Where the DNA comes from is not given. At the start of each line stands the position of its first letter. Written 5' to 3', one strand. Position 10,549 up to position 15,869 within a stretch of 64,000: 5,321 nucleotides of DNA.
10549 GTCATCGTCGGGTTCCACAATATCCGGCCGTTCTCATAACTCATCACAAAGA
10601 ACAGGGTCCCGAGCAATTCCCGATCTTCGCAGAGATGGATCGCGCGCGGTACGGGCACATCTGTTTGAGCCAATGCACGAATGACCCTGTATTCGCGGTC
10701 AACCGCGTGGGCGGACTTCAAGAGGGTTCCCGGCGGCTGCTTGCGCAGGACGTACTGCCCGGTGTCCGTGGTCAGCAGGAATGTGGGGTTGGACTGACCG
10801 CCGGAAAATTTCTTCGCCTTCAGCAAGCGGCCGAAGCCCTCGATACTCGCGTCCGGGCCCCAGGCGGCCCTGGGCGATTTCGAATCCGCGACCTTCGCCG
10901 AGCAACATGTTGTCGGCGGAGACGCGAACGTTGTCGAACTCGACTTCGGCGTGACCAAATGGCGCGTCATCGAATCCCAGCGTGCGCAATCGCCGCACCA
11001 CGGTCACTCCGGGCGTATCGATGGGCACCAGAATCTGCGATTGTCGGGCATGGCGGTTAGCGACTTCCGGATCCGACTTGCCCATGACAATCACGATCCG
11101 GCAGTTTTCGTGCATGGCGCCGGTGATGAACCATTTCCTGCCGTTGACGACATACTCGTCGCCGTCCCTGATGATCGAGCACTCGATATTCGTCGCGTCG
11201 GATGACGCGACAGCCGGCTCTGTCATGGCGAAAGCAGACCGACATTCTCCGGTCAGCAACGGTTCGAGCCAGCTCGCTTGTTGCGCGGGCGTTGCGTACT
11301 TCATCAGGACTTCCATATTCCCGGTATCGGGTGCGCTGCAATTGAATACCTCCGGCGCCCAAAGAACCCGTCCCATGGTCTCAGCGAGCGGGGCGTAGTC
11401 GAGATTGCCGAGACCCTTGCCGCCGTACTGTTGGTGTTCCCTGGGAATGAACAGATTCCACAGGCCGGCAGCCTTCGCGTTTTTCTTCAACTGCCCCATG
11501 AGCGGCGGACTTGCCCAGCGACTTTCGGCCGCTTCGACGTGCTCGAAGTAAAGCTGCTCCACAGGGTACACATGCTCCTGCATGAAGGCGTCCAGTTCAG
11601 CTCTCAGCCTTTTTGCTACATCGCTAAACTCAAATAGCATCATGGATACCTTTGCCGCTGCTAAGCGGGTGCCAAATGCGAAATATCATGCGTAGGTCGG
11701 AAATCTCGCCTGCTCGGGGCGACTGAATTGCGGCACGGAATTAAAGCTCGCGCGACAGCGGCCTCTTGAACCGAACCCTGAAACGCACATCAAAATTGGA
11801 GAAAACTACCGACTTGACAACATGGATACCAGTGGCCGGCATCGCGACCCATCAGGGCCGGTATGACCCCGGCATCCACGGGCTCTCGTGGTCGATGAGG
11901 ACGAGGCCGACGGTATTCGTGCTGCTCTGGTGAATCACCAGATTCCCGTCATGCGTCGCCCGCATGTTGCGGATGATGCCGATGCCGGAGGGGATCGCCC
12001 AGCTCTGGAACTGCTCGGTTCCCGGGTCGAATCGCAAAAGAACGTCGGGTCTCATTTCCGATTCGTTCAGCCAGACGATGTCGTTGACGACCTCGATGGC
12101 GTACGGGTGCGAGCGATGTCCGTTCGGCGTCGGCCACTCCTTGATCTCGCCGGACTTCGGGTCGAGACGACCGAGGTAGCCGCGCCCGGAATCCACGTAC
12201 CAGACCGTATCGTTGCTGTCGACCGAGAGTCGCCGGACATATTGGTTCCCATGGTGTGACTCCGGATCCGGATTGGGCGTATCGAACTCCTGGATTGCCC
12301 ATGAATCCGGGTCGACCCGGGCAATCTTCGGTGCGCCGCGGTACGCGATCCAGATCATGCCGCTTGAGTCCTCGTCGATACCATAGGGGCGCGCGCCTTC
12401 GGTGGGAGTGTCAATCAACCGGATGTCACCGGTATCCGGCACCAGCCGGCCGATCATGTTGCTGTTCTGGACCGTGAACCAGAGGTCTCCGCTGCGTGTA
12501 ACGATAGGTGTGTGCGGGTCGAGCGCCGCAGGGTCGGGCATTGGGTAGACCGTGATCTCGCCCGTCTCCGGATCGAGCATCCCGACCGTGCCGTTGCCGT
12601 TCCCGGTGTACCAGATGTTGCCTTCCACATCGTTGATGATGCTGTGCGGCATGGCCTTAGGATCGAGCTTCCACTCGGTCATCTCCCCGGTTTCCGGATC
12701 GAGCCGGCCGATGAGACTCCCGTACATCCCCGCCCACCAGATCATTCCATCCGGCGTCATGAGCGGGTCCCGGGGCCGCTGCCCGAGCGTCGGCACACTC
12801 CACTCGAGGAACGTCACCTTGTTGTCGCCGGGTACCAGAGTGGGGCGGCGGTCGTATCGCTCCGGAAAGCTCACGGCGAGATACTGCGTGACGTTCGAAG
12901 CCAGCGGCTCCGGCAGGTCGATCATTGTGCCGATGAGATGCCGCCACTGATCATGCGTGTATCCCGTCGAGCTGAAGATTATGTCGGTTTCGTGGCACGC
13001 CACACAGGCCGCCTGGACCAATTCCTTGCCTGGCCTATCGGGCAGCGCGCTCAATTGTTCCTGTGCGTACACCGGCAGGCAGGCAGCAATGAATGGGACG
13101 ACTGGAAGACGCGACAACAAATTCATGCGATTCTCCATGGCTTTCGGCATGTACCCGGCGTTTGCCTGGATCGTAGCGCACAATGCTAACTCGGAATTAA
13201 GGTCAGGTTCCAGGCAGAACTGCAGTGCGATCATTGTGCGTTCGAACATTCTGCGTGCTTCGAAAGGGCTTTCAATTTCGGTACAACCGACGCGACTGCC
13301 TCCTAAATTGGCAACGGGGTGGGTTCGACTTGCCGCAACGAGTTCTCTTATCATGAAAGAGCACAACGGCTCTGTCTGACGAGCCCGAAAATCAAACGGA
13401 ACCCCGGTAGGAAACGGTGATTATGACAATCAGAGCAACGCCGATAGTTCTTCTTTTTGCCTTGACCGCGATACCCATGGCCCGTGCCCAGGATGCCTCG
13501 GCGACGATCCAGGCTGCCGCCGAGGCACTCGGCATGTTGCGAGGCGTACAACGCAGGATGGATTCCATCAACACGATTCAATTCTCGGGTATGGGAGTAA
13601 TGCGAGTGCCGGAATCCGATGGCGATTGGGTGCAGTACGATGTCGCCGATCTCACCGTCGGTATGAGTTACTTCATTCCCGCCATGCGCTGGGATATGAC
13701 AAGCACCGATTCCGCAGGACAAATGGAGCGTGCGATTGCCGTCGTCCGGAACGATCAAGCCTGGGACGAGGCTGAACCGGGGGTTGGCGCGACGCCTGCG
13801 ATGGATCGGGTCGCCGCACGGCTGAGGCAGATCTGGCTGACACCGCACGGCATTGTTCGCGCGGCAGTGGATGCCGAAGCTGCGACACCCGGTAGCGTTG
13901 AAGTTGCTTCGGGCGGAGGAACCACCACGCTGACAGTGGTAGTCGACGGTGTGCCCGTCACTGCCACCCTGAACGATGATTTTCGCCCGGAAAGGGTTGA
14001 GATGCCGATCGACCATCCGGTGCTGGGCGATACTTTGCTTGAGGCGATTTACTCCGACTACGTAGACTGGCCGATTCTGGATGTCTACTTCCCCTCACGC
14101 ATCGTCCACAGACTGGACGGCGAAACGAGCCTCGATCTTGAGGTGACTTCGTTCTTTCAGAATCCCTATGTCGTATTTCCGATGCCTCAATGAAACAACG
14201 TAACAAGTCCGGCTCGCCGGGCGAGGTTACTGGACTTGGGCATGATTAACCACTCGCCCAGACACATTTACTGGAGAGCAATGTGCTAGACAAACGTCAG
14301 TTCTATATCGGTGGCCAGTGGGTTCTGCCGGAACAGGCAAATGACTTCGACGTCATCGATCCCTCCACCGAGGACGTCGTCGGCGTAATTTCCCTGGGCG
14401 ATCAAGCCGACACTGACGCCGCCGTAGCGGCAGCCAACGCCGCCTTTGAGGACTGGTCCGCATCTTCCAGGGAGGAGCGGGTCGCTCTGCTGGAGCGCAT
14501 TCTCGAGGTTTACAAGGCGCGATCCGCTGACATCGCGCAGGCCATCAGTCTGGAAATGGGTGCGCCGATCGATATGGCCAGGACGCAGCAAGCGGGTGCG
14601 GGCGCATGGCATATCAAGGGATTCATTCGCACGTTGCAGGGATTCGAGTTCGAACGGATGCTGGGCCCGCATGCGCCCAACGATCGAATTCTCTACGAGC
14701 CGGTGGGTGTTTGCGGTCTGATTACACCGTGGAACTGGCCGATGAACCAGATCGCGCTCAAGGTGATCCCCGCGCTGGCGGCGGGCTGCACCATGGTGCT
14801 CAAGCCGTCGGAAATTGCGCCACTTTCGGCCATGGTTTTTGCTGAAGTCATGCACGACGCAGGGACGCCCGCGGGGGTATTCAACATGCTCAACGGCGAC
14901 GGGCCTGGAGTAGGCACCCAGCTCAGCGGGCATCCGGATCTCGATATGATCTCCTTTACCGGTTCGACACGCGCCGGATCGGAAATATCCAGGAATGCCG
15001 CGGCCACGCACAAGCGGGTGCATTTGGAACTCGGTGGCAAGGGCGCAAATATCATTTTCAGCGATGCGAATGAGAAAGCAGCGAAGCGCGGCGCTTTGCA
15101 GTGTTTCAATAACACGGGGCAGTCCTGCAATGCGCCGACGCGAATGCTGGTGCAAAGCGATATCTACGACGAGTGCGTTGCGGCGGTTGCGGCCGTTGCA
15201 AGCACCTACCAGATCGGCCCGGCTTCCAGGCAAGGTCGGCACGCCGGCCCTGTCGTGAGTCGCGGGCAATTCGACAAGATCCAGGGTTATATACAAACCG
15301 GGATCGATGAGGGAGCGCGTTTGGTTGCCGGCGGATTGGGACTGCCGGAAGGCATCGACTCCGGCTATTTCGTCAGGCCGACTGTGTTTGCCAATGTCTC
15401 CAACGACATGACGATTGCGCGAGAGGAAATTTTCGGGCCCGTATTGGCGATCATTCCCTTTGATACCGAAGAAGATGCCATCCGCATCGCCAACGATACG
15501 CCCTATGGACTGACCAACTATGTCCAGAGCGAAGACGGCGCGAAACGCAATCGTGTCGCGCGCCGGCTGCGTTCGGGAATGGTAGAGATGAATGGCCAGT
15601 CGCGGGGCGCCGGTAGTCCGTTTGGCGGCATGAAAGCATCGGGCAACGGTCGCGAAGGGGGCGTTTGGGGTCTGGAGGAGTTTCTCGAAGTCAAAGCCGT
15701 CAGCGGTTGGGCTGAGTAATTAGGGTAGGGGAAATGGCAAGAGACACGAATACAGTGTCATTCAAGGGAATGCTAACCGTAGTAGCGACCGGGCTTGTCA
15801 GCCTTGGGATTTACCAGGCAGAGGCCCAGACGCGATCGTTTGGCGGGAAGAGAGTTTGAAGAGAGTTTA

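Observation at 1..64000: Window-wide excess of deletion-type pseudogenes: signature of ongoing genome reduction (or of a problematic assembly)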

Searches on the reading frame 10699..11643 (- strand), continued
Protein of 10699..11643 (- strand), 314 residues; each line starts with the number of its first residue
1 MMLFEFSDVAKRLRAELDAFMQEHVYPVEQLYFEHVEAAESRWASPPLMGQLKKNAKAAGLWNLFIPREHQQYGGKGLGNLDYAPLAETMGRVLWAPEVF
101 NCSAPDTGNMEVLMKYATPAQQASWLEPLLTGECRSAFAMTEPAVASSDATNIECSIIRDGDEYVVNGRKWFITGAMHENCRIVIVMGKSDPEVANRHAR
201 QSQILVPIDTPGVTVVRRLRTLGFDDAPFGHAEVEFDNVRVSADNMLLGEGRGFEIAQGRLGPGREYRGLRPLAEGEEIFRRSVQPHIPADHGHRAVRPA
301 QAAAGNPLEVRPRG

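Call 69: search_protein_families(library=ncbifam, proteins=[L004:13730-14629:+, L004:11228-12247:+, L004:10001-11221:+, L004:2812-3600:-, L004:5507-6919:-, L004:3600-4058:-], max_evalue=0.00001)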
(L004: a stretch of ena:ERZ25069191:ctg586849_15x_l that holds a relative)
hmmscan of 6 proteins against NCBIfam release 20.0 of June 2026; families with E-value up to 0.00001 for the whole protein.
L004:13730-14629:+ (299 aa): 11 families
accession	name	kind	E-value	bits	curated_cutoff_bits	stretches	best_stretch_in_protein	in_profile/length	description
NF002043.0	PRK00870.1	subfamily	8.2e-103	344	265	1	1-298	1-300/302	haloalkane dehalogenase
NF002938.0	PRK03592.1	equivalog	4.9e-33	114.7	241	1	30-284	17-276/298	haloalkane dehalogenase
NF002873.0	PRK03204.1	equivalog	3e-24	85.8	466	1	17-289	12-278/286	haloalkane dehalogenase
TIGR03343.1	biphenyl_bphD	equivalog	1.9e-09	37.1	462.15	1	28-148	15-134/282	2-hydroxy-6-oxo-6-phenylhexa-2,4-dienoate hydrolase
NF045945.1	ProImpepLactob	equivalog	1.5e-08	34.5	400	1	47-134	28-116/293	proline iminopeptidase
NF045632.1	hydroxlase_HsaD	equivalog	2.3e-08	33.3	400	1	34-147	23-136/290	4,5:9,10-diseco-3-hydroxy-5,9,17-trioxoandrosta-1(10),2-diene-4-oate hydrolase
TIGR01250.1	pro_imino_pep_2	subfamily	9.5e-08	31.9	167.65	1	34-149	13-130/288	proline iminopeptidase-family hydrolase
NF051488.1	bifunc_PcaDC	exception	1.7e-07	30.8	390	1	61-154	27-117/375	bifunctional 3-oxoadipate enol-lactonase/4-carboxymuconolactone decarboxylase PcaDC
NF045948.1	ProImpepThrmp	equivalog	2e-06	27.5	500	1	28-148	7-128/291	proline iminopeptidase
TIGR02427.1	protocat_pcaD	equivalog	3e-06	26.8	255.85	1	56-149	23-113/251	3-oxoadipate enol-lactonase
TIGR03056.1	bchO_mg_che_rel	equivalog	5.2e-06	25.7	172.55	1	35-150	18-130/278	alpha/beta fold hydrolase BchO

L004:11228-12247:+ (339 aa): 1 family
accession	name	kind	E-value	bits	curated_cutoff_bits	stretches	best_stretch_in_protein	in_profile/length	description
NF033068.1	APH_3p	equivalog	1.1e-09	38.2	205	1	40-248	27-223/255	APH(3') family aminoglycoside O-phosphotransferase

L004:10001-11221:+ (406 aa): 18 families
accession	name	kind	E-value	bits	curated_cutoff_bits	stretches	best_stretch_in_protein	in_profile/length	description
NF042972.1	AcrlCoAredClosAcrC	equivalog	2.5e-45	154.8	640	1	108-401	93-377/378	acryloyl-CoA reductase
NF045652.1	ProlPCPDhRedW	equivalog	9e-38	130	650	1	58-368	40-342/376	L-prolyl-[peptidyl-carrier protein] dehydrogenase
TIGR03207.1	cyc_hxne_CoA_dh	equivalog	3.9e-37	127.9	575.35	1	64-372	47-343/372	cyclohexanecarboxyl-CoA dehydrogenase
NF042439.1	SulpropCoADesulf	equivalog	8.1e-36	123.5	600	1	56-392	34-362/379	3-sulfinopropanoyl-CoA desulfinase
NF045552.1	GlutCoADH_Des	equivalog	9.3e-35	120.5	470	1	1-391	1-370/387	glutaryl-CoA dehydrogenase Acd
NF008997.0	PRK12341.1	equivalog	3.8e-33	115.1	537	1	106-405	90-381/382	acyl-CoA dehydrogenase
NF053553.1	prodigi_MBC_PigA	equivalog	4.2e-31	108.4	500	1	37-370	27-349/381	prodigiosin MBC biosynthesis dehydrogenase PigA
NF043006.1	CyhCrbnylCoADH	equivalog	4.9e-30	104.8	650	1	134-401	119-376/380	cyclohexane-1-carbonyl-CoA dehydrogenase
NF058590.1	AcCoDHFadEBacil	equivalog_domain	1.2e-27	96.7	600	1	16-403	32-413/586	acyl-CoA dehydrogenase FadE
NF002885.1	PRK03354.1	equivalog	3.2e-26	92.3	540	1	58-404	49-377/378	crotonobetainyl-CoA dehydrogenase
TIGR03203.1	pimD_small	equivalog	9.5e-20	71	652.7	1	113-371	98-347/378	pimeloyl-CoA dehydrogenase small subunit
TIGR04022.1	sulfur_SfnB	equivalog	4.7e-17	61.9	430.9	1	56-347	43-320/391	SfnB family sulfur acquisition oxidoreductase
NF052270.1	Staph_DH_FadE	equivalog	8e-15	54.5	600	1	117-400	122-393/400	acyl-CoA dehydrogenase FadE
NF007000.1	PRK09463.1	subfamily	2.3e-14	52.7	600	1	10-366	41-398/726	acyl-CoA dehydrogenase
NF037942.1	ac_ACP_DH_MbtN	equivalog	2.6e-14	52.8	700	1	145-392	120-357/376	mycobactin biosynthesis acyl-ACP dehydrogenase MbtN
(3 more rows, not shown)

L004:2812-3600:- (262 aa): 195 families (the best 25 are shown)
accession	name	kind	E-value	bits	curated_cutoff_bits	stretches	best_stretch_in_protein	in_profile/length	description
NF005878.0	PRK07825.1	subfamily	1.1e-40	139.7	287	1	2-227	6-223/278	short chain dehydrogenase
NF004196.0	PRK05650.1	equivalog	6.6e-33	113.9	297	1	6-253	3-257/272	SDR family oxidoreductase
NF009093.0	PRK12429.1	subfamily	1e-32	113.5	258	1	1-195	1-195/259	3-hydroxybutyrate dehydrogenase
TIGR01963.1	PHB_DH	subfamily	3.3e-32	111.7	307.05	1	6-194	2-190/255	3-hydroxybutyrate dehydrogenase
NF052558.1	MBtsdlDhBudC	equivalog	7.9e-32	110.8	270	1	4-200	2-197/250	meso-2,3-butanediol dehydrogenase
TIGR03206.1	benzo_BadH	equivalog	1.4e-31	109.8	431.2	1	4-210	2-206/250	2-hydroxycyclohexanecarboxyl-CoA dehydrogenase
NF004791.0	PRK06138.1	equivalog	2.4e-31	108.9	312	1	1-195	1-194/252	SDR family oxidoreductase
NF009931.0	PRK13394.1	subfamily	9.5e-31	107.2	340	1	3-220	5-220/262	3-hydroxybutyrate dehydrogenase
NF045814.1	HdxpentlteDhPtlF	equivalog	7.6e-30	104.4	450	1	10-248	1-241/247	1-deoxy-11-beta-hydroxypentalenate dehydrogenase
TIGR01829.1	AcAcCoA_reduct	subfamily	8.1e-30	104.2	302.1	1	9-207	4-203/242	acetoacetyl-CoA reductase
NF006123.0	PRK08267.1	equivalog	8.9e-30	103.8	261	1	6-221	3-220/261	SDR family oxidoreductase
NF005474.0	PRK07074.1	equivalog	3.1e-29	102.4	361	1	6-191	4-186/259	SDR family oxidoreductase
NF005067.0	PRK06484.1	equivalog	7.3e-29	100.7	713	1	3-196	7-200/524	short chain dehydrogenase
NF005559.1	PRK07231.1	subfamily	7.6e-29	100.9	215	1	3-197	2-196/249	glucose 1-dehydrogenase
NF004526.0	PRK05872.1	subfamily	8.8e-29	100.5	276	1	2-198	7-201/297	short-chain dehydrogenase/reductase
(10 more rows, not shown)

L004:5507-6919:- (470 aa): 15 families
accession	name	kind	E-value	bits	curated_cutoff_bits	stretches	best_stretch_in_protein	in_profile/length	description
TIGR00883.1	2A0106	subfamily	1e-116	390.3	443.45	1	30-452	1-399/400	metabolite/H+ symporter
NF007414.0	PRK09952.1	equivalog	3e-105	352.5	538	2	8-234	7-233/438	shikimate transporter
NF007927.0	PRK10642.1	equivalog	3.3e-64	217.5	544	1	21-467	23-446/500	glycine betaine/L-proline transporter ProP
NF011656.1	PRK15075.1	subfamily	2.6e-53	181.4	445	2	18-231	3-214/419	tricarballylate/proton symporter TcuC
NF007710.0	PRK10406.1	subfamily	4.2e-48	164.5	550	1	16-236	16-233/432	MFS family transporter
TIGR00891.1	2A0112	subfamily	4.8e-29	101.6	552.9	1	71-436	53-392/405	sialate:H+ symport family MFS transporter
NF003024.0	PRK03893.1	subfamily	5.5e-23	81.5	604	1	22-244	21-220/497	sialate:H+ symport family MFS transporter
TIGR00898.1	2A0119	subfamily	7e-21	74.6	550.75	1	69-469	133-505/506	cation transport protein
TIGR00895.1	2A0115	subfamily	1.1e-20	73.9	418.55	1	73-431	60-397/398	aromatic acid/H+ symport family MFS transporter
NF008963.0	PRK12307.1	equivalog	2.8e-16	59.7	637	1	72-234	60-206/426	MFS transporter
NF052357.1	GlucTporGlcPStph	equivalog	8.9e-14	51.1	750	1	74-456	51-421/445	glucose transporter GlcP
TIGR00879.1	SP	subfamily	5.2e-13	48.4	237.8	1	24-467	60-507/510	sugar porter family MFS transporter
NF007484.0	PRK10077.1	equivalog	9.9e-13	47.7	608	1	70-411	60-404/480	D-xylose transporter XylE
NF008586.0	PRK11551.1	equivalog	1.3e-10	40.9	410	1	70-229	55-199/406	3-(3-hydroxy-phenyl)propionate transporter MhpT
TIGR00894.1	2A0114euk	subfamily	4.2e-06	25.6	626.45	1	63-203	79-201/465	Na(+)-dependent inorganic phosphate cotransporter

L004:3600-4058:- (152 aa): 6 families
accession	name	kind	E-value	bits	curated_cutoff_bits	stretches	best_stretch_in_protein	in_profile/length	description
TIGR02824.1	quinone_pig3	subfamily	1.1e-18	67.3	296.8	1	1-72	1-72/325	putative NAD(P)H quinone oxidoreductase, PIG3 family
NF010344.0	PRK13771.1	subfamily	5.8e-15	55.1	349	1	1-83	1-80/334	putative alcohol dehydrogenase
NF041172.1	AcrlCoa_red_Thmprot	equivalog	7.7e-12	44.8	500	0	103-148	288-333/334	acryloyl-CoA reductase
NF008024.0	PRK10754.1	subfamily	4.2e-07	29.3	348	0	14-80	15-80/327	NADPH:quinone reductase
TIGR02823.1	oxido_YhdH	subfamily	4.1e-06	25.9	297.25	0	27-69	26-68/324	acrylyl-CoA reductase family protein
TIGR01751.1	crot-CoA-red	equivalog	8.4e-06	24.7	378.55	0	99-146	337-384/398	crotonyl-CoA carboxylase/reductase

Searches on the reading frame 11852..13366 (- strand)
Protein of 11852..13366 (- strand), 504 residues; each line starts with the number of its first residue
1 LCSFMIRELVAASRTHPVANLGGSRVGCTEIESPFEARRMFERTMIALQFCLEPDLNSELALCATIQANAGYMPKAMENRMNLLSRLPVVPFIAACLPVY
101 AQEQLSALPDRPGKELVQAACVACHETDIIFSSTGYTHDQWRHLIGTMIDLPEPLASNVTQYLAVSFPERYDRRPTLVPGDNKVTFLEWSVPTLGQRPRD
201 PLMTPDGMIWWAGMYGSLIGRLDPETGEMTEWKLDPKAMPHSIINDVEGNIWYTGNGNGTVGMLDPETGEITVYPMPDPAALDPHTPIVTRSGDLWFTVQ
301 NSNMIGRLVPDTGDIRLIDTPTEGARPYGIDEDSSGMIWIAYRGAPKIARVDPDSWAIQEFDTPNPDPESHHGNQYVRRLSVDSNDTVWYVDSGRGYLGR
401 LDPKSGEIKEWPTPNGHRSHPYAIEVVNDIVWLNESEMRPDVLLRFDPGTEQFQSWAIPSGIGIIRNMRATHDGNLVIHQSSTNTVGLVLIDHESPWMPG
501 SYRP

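Call 14: search_protein_families(library=pfam, proteins=[window:11852-13366:-], max_evalue=0.01)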
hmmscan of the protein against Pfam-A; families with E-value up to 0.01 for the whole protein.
window:11852-13366:- (504 aa): 3 families
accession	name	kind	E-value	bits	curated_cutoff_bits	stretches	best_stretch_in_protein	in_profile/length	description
PF24684.1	Vgb_lyase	-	3.7e-34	118.3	50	1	187-433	46-280/290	Virginiamycin B lyase family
PF08450.18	SGL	-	2.4e-12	47.4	26.3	1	206-304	11-108/246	SMP-30/Gluconolactonase/LRE-like region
PF21959.2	DUF6923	-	2.7e-05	24.5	27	0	206-291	141-218/234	Repeat of unknown function (DUF6923)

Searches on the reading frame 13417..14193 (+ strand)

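Call 14: search_protein_families(library=pfam, proteins=[window:13417-14193:+], max_evalue=0.01)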
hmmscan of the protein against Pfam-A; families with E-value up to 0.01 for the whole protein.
window:13417-14193:+ (258 aa): 1 family
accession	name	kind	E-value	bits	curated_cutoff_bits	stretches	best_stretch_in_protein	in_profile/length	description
PF21199.3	LAMININ_IV_B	-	0.0034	17.3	27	1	40-99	14-70/210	Laminin IV type B domain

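Call 67: search_protein_families(library=ncbifam, proteins=[window:13417-14193:+], max_evalue=0.001)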
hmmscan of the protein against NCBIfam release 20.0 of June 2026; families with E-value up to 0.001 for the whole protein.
window:13417-14193:+ (258 aa): 0 families

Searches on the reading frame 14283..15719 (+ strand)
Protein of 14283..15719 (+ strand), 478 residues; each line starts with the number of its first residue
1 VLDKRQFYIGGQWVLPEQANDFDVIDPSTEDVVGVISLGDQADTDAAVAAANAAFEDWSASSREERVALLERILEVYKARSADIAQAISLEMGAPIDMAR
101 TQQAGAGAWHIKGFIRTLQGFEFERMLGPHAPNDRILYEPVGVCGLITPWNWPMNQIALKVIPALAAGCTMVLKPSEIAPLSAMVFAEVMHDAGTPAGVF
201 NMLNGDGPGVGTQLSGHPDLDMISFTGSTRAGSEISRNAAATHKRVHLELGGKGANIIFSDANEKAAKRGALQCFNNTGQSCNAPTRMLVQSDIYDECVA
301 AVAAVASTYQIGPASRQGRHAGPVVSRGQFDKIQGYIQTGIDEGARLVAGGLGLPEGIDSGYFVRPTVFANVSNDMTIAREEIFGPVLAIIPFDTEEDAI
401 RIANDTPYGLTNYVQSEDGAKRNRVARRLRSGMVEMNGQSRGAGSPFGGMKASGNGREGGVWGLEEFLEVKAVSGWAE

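Call 12: find_encoding_contigs(protein=window:14283-15719:+, flank=10000, max_places=6)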
Protein window:14283-15719:+ (478 aa): no gene with exactly this product is on record in the collection.

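Call 69: search_protein_families(library=ncbifam, proteins=[window:14283-15719:+], max_evalue=0.00001)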
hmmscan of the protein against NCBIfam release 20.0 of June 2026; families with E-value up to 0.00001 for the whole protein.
window:14283-15719:+ (478 aa): 41 families (the best 25 are shown)
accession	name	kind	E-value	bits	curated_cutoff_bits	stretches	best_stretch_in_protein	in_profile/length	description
TIGR02299.1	HpaE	equivalog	5.6e-125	417.7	638.35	1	7-474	3-475/488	5-carboxymethyl-2-hydroxymuconate semialdehyde dehydrogenase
TIGR01804.1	BADH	equivalog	3.6e-121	404.9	668.6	1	8-471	1-467/467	betaine-aldehyde dehydrogenase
NF010000.0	PRK13473.1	subfamily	8.4e-117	390.7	615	1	5-473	3-470/475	aminobutyraldehyde dehydrogenase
NF045736.1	PaDhStyDRhodo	equivalog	2e-116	389.4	800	1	6-473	4-475/479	phenylacetaldehyde dehydrogenase StyD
TIGR04284.1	aldehy_Rv0768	hypoth_equivalog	9.4e-115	384.3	775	1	7-474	3-477/480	aldehyde dehydrogenase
NF009725.0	PRK13252.1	equivalog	4.8e-112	374.9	593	1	3-473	5-477/488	betaine-aldehyde dehydrogenase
TIGR03216.1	OH_muco_semi_DH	equivalog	2.5e-110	369.4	693.25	1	7-473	3-477/481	2-hydroxymuconic semialdehyde dehydrogenase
TIGR01780.1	SSADH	subfamily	6.3e-107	358.2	646.35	1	24-471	1-448/448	succinate-semialdehyde dehydrogenase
NF052305.1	DioxValDhHalo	equivalog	6.5e-105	351.8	750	1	1-473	1-479/483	2,5-dioxovalerate dehydrogenase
NF045735.1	PaDhStyDPseudo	equivalog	4.6e-104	348.8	850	1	5-473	3-479/483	phenylacetaldehyde dehydrogenase StyD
NF042993.1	AlphKGSA_gudD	equivalog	1e-100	337.8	770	1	7-473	6-478/481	alpha-ketoglutaric semialdehyde dehydrogenase GucD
NF008415.0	PRK11241.1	equivalog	6.4e-96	321.9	828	1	4-472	10-477/482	NADP-dependent succinate-semialdehyde dehydrogenase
NF007497.0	PRK10090.1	equivalog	1.2e-95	321.1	500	1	4-473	6-475/480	aldehyde dehydrogenase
NF002852.0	PRK03137.1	subfamily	2.2e-95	320.4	648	1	7-474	39-511/514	L-glutamate gamma-semialdehyde dehydrogenase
NF006916.0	PRK09407.1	equivalog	3e-95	319.8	521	1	18-474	32-491/526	succinic semialdehyde dehydrogenase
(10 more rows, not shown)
